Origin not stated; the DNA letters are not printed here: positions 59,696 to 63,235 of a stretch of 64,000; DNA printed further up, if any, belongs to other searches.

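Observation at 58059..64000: Uncharacterised membrane-protein / giant DUF2868-like protein / DUF3482-like GTPase module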

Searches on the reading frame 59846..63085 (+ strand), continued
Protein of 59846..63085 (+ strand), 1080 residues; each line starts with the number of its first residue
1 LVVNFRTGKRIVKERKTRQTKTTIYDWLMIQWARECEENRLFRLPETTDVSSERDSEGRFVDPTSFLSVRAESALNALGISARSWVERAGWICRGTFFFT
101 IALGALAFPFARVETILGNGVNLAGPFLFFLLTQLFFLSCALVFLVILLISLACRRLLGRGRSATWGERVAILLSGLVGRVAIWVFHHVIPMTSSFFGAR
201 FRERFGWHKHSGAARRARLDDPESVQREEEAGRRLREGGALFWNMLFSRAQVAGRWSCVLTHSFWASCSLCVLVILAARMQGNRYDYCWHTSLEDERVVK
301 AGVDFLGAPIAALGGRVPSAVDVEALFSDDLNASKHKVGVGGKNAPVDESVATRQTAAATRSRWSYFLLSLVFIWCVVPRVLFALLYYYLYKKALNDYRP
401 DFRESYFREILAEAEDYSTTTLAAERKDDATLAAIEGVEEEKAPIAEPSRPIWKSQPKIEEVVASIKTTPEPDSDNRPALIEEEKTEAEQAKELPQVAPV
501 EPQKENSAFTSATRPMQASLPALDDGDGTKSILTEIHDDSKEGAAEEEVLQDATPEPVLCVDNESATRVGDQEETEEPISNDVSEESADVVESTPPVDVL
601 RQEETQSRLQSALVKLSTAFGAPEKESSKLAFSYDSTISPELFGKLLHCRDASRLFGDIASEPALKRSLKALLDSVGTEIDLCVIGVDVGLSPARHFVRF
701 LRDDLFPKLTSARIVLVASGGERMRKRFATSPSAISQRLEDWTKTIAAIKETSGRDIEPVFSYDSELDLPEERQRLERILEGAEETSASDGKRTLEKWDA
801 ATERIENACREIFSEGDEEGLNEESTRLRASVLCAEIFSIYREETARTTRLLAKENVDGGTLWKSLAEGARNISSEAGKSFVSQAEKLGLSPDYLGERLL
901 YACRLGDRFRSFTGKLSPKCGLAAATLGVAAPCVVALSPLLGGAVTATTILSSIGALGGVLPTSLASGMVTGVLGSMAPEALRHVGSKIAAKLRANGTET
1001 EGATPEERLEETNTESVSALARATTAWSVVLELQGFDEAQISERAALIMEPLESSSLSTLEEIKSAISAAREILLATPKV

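Call 44: fold_search(model_id=the predicted structure, library=pdb)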
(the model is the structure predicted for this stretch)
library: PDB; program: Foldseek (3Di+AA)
matches with E <= 10: 558; with E <= 0.001: 0
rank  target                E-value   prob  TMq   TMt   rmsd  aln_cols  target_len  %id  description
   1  6j72                  4.5e-03  0.97  0.12  0.20  31.9       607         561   10  Crystal structure of IniA from Mycobacterium smegmatis with GTP bound (released 2019-09-11)
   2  6j73_A                7.0e-03  0.91  0.11  0.19  32.1       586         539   10  Crystal structure of IniA from Mycobacterium smegmatis (released 2019-09-11)
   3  2j69_A                4.8e-02  0.72  0.11  0.16  33.9       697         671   10  Bacterial dynamin-like protein BDLP (released 2006-12-04)
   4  4aur                  7.5e-02  0.54  0.11  0.18  37.3       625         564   11  LeoA bacterial dynamin GTPase from ETEC (released 2013-08-28)
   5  9y6s_5b               9.5e-02  0.11  0.06  0.04  62.1       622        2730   11  96-nm repeat of the Leishmania tarentolae doublet microtubule (released 2025-12-17)
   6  6vs4_A                1.2e-01  0.97  0.10  0.33  16.1       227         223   14  Crystal structure of ADP RIBOSYLATION FACTOR-LIKE GTP BINDING PROTEIN /Small COPII coat GTPase SAR1 from Encephalitozo (released 2020-03-11)
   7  2j68                  1.3e-01  0.47  0.11  0.16  29.0       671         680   10  Bacterial dynamin-like protein BDLP, GDP bound (released 2006-12-04)
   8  6vs4_B                1.5e-01  0.99  0.11  0.39  15.3       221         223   14  Crystal structure of ADP RIBOSYLATION FACTOR-LIKE GTP BINDING PROTEIN /Small COPII coat GTPase SAR1 from Encephalitozo (released 2020-03-11)
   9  7owl_F                2.0e-01  0.92  0.10  0.37  12.6       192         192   12  Odinarchaeota Adenylate kinase (OdinAK) in complex with CTP (released 2022-09-28)
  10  6tug_A                2.1e-01  0.13  0.07  0.13  24.7       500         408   13  Enterococcus italicus Csm6 bound to cyclic hexa-2'-fluoro-hexa-dAMP (released 2020-02-26)
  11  7w2z_A                2.2e-01  0.91  0.10  0.34  10.7       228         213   13  Cryo-EM structure of the ghrelin-bound human ghrelin receptor-Go complex (released 2022-01-19)
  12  3f2v                  2.3e-01  0.99  0.11  0.47   6.3       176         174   15  Crystal structure of the general stress protein 14 (TDE0354) in complex with FMN from Treponema denticola, Northeast Str (released 2008-11-18)
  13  5lva_A                2.4e-01  1.00  0.12  0.51   5.7       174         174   11  Crystal structure of thermophilic tryptophan halogenase (Th-Hal) enzyme from Streptomycin violaceusniger. (released 2016-10-19)
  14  7udm_B                2.4e-01  0.35  0.06  0.17  23.7       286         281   14  Crystal structure of designed helical repeat protein RPB_PLP1_R6 in alternative conformation 1 (with peptide) (released 2023-03-22)
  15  9ijj_4L               3.1e-01  0.08  0.06  0.05  34.7       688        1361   11  In situ structure of the central apparatus in mouse sperm axoneme. (released 2025-06-04)
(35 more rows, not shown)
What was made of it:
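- Foldseek, ORF2 model (call 44): Flavodoxin-like folds match the ORF2 alpha/beta domain about as well as G proteins do (call 44).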

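Call 46: search_protein_families(library=pfam, proteins=[L038:8581-9987:+, L017:8587-9951:+, L058:6721-8979:+, L078:1712-3922:+, L084:8526-10061:+, L015:7230-9995:+], max_evalue=0.1)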
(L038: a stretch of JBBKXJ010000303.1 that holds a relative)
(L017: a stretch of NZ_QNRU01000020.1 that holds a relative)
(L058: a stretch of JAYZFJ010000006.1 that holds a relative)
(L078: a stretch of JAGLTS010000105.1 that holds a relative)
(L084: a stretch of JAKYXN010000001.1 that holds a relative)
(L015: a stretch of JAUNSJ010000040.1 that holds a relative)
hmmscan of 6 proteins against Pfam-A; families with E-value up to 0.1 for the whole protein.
L038:8581-9987:+ (469 aa): 1 family
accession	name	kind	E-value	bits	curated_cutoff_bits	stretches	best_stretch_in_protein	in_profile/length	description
PF11067.13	DUF2868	-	9.3e-71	239.4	26.8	1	157-457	4-314/315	Protein of unknown function (DUF2868)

L017:8587-9951:+ (455 aa): 1 family
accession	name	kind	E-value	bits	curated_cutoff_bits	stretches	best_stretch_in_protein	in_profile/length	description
PF11067.13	DUF2868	-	1.4e-75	255.2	26.8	1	151-437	6-314/315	Protein of unknown function (DUF2868)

L058:6721-8979:+ (753 aa): 1 family
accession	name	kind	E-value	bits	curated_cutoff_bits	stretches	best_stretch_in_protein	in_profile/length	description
PF11067.13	DUF2868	-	2.5e-52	178.8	26.8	1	197-498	20-314/315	Protein of unknown function (DUF2868)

L078:1712-3922:+ (737 aa): 1 family
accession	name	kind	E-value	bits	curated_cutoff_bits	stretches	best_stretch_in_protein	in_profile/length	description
PF11067.13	DUF2868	-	2.2e-68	231.6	26.8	1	175-482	6-314/315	Protein of unknown function (DUF2868)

L084:8526-10061:+ (512 aa): 1 family
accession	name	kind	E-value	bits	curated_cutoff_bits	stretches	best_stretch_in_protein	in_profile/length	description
PF11067.13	DUF2868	-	9.8e-49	167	26.8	1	182-501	7-314/315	Protein of unknown function (DUF2868)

L015:7230-9995:+ (922 aa): 1 family
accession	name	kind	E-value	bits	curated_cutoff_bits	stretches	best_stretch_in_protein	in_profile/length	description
PF11067.13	DUF2868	-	7.7e-29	101.7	26.8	1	238-573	22-313/315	Protein of unknown function (DUF2868)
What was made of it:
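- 61103..61624 (+): Acidic, Pro-rich disordered linker; an insertion inside the DUF2868 domain. L015, L058 and L078 lack the long linker (call 46).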

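Call 68: search_protein_families(library=padloc, proteins=[window:59930-63085:+, L007:8955-10493:+], max_evalue=0.01)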
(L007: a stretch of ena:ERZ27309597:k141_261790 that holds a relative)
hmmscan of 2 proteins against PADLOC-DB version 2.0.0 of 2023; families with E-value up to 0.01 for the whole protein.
window:59930-63085:+ (1052 aa): 0 families

L007:8955-10493:+ (513 aa): 2 families
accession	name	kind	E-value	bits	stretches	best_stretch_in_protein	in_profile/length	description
PDLC03839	LeoA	-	3.1e-10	37.8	1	12-139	51-143/559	-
PDLC03841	LeoBC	-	6.1e-08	30.2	1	15-93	74-147/601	-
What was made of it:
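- The PADLOC LeoA and LeoBC models hit the N-terminal half of the G domain (call 68). The PADLOC LeoA and LeoBC models hit the G domain at E 3e-10 and 6e-8 (call 68).
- Tried and rejected: It matched only the N-terminal half of the G domain to LeoA and LeoBC (call 68).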

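Call 73: search_protein_families(library=ncbifam, proteins=[L038:8581-9987:+, L017:8587-9951:+, L017:10001-11362:+], max_evalue=0.01)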
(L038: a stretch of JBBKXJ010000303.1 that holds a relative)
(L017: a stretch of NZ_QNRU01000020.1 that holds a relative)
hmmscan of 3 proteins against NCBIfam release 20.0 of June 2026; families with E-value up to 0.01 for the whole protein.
L038:8581-9987:+ (469 aa): 0 families

L017:8587-9951:+ (455 aa): 0 families

L017:10001-11362:+ (454 aa): 10 families
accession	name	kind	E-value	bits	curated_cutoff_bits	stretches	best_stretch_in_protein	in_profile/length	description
TIGR00231.1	small_GTP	domain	5.3e-08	32.8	42.5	1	16-76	5-65/164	GTP-binding protein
TIGR00450.1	mnmE_trmE_thdF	equivalog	1.3e-06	27.8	252.6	1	12-82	207-275/446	tRNA uridine-5-carboxymethylaminomethyl(34) synthesis GTPase MnmE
TIGR03594.1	GTPase_EngA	equivalog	2.6e-06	26.7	306.7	1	11-86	172-245/432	ribosome biogenesis GTPase Der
NF003661.0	PRK05291.1-3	equivalog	2.6e-05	23.8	380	1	13-82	215-282/448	tRNA uridine-5-carboxymethylaminomethyl(34) synthesis GTPase MnmE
NF000908.1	PRK00089.1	equivalog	4.6e-05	22.8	237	1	17-81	6-68/291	GTPase Era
TIGR03596.1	GTPase_YlqF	equivalog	6.5e-05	22.4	208.2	1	10-74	114-173/276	ribosome biogenesis GTPase YlqF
TIGR03598.1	GTPase_YsxC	equivalog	0.00027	20.7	124.45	1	7-73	11-73/186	ribosome biogenesis GTP-binding protein YihA/YsxC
TIGR00436.1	era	equivalog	0.00031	20.2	116.25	1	17-75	3-59/270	GTPase Era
TIGR03918.1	GTP_HydF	equivalog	0.00053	18.9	325.55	1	15-80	8-72/392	[FeFe] hydrogenase H-cluster maturation GTPase HydF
TIGR03597.1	GTPase_YqeH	equivalog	0.0059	15.8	297.4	1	16-86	157-227/361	ribosome biogenesis GTPase YqeH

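Call 75: search_dna_similar(query=L072:10001-11209:+, collection=plasmids, mode=protein, max_evalue=1e-8, max_rows=12)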
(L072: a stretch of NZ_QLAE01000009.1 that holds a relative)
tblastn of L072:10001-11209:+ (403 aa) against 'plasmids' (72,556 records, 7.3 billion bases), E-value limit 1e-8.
Records with a match: 3; places in all: 3; records where one place covers at least 80% of the query: 0.
Best place of each record, by identity: <60% 3.
By first word of the organism name: Neisseria 2; Candidatus 1.
By predicted mobility (MOB-suite, as given by PLSDB): non-mobilizable 3.
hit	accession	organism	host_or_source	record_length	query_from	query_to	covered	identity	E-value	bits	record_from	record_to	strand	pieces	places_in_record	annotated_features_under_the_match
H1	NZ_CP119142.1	Neisseria gonorrhoeae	Homo sapiens,whole organism,synovial ...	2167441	1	304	75%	45.1%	1e-61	222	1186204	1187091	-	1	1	none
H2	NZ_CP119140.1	Neisseria gonorrhoeae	Homo sapiens,whole organism,blood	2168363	1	304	75%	45.1%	1e-61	222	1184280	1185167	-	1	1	none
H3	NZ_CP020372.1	Candidatus Thiodictyon syntrophicum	meromictic lake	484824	3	209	51%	25.6%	1e-10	71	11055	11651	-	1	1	GTPase/DUF3482 domain-containing protein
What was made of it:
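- It is absent from true plasmids (call 75).
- Tried and rejected: It returned only chromosomes mislabelled as plasmids and one megaplasmid (call 75).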

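Call 76: search_dna_similar(query=L072:10001-11209:+, collection=phages, mode=protein, max_evalue=1e-8, max_rows=8)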
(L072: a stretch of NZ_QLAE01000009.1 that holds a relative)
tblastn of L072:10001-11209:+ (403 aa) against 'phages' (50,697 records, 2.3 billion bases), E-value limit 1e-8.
Records with a match: 15; places in all: 15; records where one place covers at least 80% of the query: 1.
Best place of each record, by identity: 80-90% 1; <60% 14.
By first word of the organism name: Moraxella 14; Pseudomonas 1.
By host as written in the record: Moraxella catarrhalis 14; Pseudomonas aeruginosa 1.
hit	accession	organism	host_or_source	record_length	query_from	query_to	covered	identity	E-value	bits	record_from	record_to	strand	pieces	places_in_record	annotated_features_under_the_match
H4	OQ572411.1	Pseudomonas phage Y10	Pseudomonas aeruginosa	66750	1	403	100%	80.4%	6e-152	481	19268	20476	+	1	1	record has no annotation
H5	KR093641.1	Moraxella phage Mcat17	Moraxella catarrhalis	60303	4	304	75%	41.4%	9e-60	215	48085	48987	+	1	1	none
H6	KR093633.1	Moraxella phage Mcat9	Moraxella catarrhalis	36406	4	304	75%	41.0%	2e-59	214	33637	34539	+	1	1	hypothetical protein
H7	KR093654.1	Moraxella phage Mcat30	Moraxella catarrhalis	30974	4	304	75%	40.7%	5e-60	216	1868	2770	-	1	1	hypothetical protein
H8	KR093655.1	Moraxella phage Mcat31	Moraxella catarrhalis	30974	4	304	75%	40.7%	5e-60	216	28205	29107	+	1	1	hypothetical protein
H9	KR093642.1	Moraxella phage Mcat18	Moraxella catarrhalis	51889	4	304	75%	40.7%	5e-60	216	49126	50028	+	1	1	hypothetical protein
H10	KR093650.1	Moraxella phage Mcat26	Moraxella catarrhalis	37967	4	304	75%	40.7%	6e-60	216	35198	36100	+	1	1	hypothetical protein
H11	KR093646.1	Moraxella phage Mcat22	Moraxella catarrhalis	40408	4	304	75%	40.7%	6e-60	215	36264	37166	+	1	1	hypothetical protein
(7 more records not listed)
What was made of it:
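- Homologues appear in 15 phage-database records (call 76). The phage records are mostly prophage predictions in which the hit lies near a record end, so they are probably host flanks (call 76).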

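Call 84: find_encoding_contigs(protein=P0015, flank=6000, max_places=1)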
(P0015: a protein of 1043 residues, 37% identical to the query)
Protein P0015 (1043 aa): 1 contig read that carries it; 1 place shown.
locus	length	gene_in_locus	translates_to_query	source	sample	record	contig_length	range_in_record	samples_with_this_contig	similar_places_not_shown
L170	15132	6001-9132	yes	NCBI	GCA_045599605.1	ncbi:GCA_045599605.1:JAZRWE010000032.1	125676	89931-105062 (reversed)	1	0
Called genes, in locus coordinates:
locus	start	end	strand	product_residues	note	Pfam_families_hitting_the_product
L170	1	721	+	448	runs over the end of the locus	PF01408:GFO_IDH_MocA, PF19051:GFO_IDH_MocA_C2, PF22725:GFO_IDH_MocA_C3 (weak), PF02894:GFO_IDH_MocA_C (weak), PF19051:GFO_IDH_MocA_C2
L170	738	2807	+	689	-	PF07596:SBP_bac_10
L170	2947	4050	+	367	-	PF03462:PCRF, PF00472:RF-1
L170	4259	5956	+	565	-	-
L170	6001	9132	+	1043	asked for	PF11067:DUF2868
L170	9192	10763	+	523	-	PF01926:MMR_HSR1, PF02421:FeoB_N (faint), PF11981:DUF3482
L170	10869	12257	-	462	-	PF12979:DUF3863, PF12980:DUF3864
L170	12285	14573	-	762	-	-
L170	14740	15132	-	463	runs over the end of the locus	PF01229:Glyco_hydro_39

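Call 85: find_encoding_contigs(protein=P0026, flank=6000, max_places=1)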
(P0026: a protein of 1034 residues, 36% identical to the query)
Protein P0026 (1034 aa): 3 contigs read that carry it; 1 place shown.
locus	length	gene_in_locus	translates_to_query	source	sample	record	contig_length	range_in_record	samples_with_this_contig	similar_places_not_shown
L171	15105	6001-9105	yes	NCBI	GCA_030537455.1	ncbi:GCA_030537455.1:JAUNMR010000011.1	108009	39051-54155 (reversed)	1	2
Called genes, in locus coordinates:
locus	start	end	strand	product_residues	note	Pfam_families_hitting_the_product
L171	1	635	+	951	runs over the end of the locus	PF07719:TPR_2 (faint), PF00656:Peptidase_C14, PF03781:FGE-sulfatase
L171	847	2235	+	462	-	PF01408:GFO_IDH_MocA, PF19051:GFO_IDH_MocA_C2, PF22725:GFO_IDH_MocA_C3 (weak), PF02894:GFO_IDH_MocA_C (weak), PF19051:GFO_IDH_MocA_C2 (weak)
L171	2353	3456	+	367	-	PF03462:PCRF, PF00472:RF-1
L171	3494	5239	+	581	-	-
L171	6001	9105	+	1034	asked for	PF11067:DUF2868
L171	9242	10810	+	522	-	-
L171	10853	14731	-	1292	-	PF01582:TIR (faint), PF13676:TIR_2, PF23310:TPR_27 (faint), PF13174:TPR_6 (faint), PF08238:Sel1 (weak)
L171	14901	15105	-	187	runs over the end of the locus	PF14385:DUF4416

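Call 86: find_encoding_contigs(protein=P0023, flank=6000, max_places=1)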
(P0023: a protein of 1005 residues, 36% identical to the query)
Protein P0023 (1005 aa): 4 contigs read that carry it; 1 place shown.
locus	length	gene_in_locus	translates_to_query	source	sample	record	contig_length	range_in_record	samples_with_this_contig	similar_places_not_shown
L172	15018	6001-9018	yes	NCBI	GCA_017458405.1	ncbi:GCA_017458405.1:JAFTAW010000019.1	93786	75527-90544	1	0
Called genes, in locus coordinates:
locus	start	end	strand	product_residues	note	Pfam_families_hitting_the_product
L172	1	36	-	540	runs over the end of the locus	PF00118:Cpn60_TCP1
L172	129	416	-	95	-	PF00166:Cpn10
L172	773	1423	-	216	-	PF00702:Hydrolase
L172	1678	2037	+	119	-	PF03788:LrgA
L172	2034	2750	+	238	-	PF04172:LrgB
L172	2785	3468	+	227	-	PF19700:DUF6198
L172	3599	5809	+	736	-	PF00251:Glyco_hydro_32N, PF08244:Glyco_hydro_32C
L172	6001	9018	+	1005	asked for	PF11067:DUF2868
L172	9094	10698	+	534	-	PF01926:MMR_HSR1, PF11981:DUF3482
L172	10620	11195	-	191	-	PF14385:DUF4416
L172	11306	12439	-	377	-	PF07963:N_methyl, PF07596:SBP_bac_10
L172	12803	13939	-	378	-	PF07963:N_methyl, PF07596:SBP_bac_10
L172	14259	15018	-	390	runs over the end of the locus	PF07963:N_methyl, PF07596:SBP_bac_10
